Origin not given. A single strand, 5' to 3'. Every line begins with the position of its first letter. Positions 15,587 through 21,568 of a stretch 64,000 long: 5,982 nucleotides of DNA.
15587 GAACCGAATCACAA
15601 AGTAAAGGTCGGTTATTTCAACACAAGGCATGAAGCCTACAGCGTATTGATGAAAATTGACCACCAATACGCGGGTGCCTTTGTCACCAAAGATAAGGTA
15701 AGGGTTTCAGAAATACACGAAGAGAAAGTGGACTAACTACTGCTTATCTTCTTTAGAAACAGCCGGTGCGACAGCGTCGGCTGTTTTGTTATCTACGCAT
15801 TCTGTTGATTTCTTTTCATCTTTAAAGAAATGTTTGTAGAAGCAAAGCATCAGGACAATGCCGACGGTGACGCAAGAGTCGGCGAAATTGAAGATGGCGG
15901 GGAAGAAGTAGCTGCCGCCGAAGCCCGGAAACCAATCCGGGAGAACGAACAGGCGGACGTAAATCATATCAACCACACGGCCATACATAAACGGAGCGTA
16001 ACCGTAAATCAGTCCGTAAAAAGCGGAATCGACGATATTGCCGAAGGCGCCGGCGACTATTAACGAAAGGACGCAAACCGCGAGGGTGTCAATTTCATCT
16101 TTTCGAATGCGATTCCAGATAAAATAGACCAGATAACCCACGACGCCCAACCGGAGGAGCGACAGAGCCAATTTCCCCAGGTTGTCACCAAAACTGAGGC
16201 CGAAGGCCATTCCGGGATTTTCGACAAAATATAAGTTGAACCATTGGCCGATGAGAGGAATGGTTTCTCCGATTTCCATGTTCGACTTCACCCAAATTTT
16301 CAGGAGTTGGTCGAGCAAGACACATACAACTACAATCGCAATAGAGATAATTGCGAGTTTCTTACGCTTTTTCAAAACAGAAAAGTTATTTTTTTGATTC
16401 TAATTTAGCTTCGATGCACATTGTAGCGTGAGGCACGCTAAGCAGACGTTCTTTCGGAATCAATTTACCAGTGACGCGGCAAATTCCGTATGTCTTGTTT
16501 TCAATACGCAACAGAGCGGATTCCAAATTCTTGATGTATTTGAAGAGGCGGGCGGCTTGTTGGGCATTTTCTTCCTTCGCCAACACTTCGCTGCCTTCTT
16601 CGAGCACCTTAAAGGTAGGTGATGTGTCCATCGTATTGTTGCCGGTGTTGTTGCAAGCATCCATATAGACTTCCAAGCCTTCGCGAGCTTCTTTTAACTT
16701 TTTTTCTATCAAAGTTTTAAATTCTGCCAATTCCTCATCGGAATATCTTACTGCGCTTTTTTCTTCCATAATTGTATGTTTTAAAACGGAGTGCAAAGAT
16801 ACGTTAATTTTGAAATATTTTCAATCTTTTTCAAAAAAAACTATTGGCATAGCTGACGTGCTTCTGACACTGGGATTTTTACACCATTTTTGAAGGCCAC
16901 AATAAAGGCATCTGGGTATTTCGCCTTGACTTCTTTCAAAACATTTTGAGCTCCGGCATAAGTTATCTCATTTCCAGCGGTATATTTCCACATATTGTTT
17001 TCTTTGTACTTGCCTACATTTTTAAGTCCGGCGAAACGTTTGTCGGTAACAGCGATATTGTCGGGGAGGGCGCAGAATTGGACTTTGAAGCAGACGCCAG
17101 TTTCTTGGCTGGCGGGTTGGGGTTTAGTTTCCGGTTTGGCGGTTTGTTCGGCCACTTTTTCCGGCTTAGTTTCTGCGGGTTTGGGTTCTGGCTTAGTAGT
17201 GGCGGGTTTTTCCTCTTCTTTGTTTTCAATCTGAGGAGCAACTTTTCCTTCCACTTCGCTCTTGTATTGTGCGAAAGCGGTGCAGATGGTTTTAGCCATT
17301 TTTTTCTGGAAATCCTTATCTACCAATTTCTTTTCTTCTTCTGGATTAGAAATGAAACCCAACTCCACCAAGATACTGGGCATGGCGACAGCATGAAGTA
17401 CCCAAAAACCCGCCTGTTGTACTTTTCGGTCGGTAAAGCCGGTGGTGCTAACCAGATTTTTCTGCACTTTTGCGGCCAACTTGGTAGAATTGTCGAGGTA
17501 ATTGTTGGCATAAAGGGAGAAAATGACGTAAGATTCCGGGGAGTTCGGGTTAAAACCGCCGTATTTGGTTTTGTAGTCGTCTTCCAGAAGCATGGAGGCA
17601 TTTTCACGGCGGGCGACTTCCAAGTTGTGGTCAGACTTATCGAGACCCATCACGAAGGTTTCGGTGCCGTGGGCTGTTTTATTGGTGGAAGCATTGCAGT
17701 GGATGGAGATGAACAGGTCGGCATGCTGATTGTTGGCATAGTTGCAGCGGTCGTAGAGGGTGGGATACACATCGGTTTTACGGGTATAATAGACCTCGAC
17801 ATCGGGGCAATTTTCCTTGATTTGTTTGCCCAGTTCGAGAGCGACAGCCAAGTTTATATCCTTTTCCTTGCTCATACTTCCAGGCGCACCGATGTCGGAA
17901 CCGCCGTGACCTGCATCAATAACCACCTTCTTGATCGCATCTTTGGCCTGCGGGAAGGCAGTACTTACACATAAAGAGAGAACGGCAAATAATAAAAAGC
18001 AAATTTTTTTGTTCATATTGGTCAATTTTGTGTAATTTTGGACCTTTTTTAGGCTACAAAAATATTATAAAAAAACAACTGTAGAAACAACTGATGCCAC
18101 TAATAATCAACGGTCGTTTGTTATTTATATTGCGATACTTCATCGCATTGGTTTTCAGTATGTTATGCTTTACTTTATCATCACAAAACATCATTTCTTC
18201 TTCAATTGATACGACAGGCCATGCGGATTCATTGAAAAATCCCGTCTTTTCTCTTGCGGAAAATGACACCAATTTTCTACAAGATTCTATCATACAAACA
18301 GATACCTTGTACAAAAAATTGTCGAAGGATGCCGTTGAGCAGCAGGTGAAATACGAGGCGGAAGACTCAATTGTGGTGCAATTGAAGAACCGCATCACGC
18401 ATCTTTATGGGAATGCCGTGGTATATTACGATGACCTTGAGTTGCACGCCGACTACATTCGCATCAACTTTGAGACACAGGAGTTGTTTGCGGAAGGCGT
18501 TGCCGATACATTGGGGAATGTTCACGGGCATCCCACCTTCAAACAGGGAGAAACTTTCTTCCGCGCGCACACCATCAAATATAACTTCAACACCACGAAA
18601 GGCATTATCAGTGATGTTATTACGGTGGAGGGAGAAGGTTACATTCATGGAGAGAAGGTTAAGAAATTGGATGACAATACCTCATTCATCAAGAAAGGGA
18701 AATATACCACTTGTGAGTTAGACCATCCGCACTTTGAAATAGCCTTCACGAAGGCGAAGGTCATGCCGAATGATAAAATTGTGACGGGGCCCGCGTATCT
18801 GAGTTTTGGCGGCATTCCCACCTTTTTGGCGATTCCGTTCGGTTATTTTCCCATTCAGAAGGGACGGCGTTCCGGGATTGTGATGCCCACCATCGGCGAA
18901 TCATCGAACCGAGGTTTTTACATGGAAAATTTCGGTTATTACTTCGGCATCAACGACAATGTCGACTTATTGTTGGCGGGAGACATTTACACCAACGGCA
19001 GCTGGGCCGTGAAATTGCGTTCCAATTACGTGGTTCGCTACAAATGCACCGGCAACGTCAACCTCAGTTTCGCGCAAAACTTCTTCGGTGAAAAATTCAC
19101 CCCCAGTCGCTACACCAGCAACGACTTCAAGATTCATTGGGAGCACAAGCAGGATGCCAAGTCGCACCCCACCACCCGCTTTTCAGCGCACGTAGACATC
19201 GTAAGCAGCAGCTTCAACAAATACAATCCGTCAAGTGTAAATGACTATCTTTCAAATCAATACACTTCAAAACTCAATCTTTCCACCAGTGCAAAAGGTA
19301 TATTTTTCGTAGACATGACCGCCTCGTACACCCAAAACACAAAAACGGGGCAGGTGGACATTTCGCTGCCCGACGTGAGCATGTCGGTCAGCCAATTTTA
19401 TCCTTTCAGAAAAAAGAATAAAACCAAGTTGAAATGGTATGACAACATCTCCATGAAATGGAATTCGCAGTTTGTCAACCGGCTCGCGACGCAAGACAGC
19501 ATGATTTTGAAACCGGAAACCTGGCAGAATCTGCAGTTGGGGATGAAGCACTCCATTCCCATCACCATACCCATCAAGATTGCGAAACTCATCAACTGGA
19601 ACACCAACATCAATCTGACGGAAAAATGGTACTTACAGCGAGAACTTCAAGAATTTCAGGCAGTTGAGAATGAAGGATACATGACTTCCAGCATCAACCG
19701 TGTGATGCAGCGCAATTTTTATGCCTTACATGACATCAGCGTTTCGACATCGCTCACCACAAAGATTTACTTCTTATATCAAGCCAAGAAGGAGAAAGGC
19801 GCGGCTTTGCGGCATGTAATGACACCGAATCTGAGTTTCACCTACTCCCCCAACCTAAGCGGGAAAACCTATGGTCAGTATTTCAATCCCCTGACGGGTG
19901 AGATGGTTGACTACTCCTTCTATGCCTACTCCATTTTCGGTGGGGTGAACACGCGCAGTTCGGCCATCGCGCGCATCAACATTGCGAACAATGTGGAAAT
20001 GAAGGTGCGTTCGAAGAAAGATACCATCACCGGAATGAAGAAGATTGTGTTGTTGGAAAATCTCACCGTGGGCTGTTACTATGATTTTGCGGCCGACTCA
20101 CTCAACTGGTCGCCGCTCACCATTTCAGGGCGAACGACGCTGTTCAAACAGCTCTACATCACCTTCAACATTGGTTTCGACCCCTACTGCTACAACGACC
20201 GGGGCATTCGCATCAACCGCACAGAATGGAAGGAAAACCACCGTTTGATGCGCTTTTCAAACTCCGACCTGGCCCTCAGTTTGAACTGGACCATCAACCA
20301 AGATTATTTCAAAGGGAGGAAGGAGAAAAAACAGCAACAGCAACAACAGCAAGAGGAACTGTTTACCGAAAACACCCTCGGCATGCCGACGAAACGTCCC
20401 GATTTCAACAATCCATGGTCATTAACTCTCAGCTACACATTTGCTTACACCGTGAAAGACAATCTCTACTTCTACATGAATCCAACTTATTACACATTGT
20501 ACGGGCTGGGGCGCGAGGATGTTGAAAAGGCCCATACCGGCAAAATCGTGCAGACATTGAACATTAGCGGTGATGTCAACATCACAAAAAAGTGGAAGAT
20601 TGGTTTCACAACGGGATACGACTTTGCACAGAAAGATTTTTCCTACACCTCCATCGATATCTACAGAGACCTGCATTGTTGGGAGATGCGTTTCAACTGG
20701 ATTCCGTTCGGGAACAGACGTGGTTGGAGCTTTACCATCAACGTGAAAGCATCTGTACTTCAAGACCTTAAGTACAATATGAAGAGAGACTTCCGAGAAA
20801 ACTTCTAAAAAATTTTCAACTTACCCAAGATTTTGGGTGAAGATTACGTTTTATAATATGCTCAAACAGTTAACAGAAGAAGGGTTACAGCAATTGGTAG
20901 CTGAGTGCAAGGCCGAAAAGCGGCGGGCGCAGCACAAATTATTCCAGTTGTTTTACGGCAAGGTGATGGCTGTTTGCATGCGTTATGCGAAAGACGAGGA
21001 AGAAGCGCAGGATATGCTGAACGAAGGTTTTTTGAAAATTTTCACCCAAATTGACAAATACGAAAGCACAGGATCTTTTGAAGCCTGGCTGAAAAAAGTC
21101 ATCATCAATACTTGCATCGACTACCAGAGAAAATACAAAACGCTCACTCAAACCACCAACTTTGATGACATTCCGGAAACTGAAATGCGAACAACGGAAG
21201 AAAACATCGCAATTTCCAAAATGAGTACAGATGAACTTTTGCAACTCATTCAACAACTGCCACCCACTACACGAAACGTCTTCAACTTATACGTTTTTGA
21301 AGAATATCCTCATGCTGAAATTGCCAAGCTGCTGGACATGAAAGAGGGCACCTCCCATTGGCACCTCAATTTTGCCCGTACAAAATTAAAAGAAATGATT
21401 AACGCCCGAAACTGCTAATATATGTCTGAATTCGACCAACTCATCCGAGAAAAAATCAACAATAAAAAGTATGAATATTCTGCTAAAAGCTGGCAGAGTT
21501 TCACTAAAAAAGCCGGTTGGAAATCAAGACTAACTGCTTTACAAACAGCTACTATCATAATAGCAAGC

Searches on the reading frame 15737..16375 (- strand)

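Call 54: search_protein_families(library=pfam, max_evalue=0.00001, proteins=[window:15737-16375:-])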
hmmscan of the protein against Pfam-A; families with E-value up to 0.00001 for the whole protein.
window:15737-16375:- (212 aa): 1 family
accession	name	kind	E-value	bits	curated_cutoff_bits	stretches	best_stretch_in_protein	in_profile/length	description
PF01252.23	Peptidase_A8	-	3.5e-34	118.5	25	1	14-178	1-138/142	Signal peptidase (SPase) II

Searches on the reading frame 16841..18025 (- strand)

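Call 54: search_protein_families(library=pfam, max_evalue=0.00001, proteins=[window:16841-18025:-])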
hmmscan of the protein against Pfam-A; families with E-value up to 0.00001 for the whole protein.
window:16841-18025:- (394 aa): 1 family
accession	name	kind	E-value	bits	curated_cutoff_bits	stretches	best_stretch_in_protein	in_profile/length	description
PF01520.23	Amidase_3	-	4.7e-57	193.2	27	1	34-250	1-171/174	N-acetylmuramoyl-L-alanine amidase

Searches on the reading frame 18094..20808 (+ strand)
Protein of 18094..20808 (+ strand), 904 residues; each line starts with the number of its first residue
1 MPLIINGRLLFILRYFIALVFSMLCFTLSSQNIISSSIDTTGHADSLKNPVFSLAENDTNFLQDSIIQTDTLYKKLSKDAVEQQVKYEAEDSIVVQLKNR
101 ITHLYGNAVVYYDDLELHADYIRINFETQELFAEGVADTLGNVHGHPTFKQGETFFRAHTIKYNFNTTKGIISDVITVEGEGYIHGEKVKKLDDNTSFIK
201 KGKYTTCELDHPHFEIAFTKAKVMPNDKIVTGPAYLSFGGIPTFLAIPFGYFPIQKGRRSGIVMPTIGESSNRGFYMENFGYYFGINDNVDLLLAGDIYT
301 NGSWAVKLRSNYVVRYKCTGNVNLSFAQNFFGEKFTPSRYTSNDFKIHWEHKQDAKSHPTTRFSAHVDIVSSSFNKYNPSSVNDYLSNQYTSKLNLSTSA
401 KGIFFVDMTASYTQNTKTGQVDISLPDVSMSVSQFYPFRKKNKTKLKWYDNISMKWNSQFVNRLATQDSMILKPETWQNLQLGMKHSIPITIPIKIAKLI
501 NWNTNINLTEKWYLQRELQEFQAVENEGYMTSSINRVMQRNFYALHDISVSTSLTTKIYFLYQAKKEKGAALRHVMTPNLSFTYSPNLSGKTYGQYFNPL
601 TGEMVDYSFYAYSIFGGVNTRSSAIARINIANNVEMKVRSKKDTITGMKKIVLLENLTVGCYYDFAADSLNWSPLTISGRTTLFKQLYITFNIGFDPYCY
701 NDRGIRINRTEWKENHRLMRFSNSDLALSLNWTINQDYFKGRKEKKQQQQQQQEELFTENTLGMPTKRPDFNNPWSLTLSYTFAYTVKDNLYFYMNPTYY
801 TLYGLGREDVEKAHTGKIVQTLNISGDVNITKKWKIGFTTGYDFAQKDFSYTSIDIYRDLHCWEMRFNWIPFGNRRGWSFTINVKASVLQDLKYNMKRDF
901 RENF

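Call 54: search_protein_families(library=pfam, max_evalue=0.00001, proteins=[window:18094-20808:+])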
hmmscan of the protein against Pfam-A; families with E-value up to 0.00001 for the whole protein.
window:18094-20808:+ (904 aa): 1 family
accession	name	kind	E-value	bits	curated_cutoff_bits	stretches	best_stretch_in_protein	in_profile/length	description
PF19838.5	LptD_2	-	1.7e-142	475.8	22.5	1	229-698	1-464/464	LptD protein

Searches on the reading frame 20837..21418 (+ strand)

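Call 54: search_protein_families(library=pfam, max_evalue=0.00001, proteins=[window:20837-21418:+])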
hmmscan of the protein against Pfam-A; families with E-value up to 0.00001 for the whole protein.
window:20837-21418:+ (193 aa): 4 families
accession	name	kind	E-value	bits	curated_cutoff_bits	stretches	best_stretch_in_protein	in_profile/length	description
PF04542.20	Sigma70_r2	-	6.8e-16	58.3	24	1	35-100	1-68/71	Sigma-70 region 2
PF08281.18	Sigma70_r4_2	-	5.8e-14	51.9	25.7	1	132-184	2-54/54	Sigma-70, region 4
PF04545.22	Sigma70_r4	-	2e-06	27.7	24.1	1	138-186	2-50/50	Sigma-70, region 4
PF07638.17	Sigma70_ECF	-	5.3e-06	26.9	21.1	1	19-188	6-183/185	ECF sigma factor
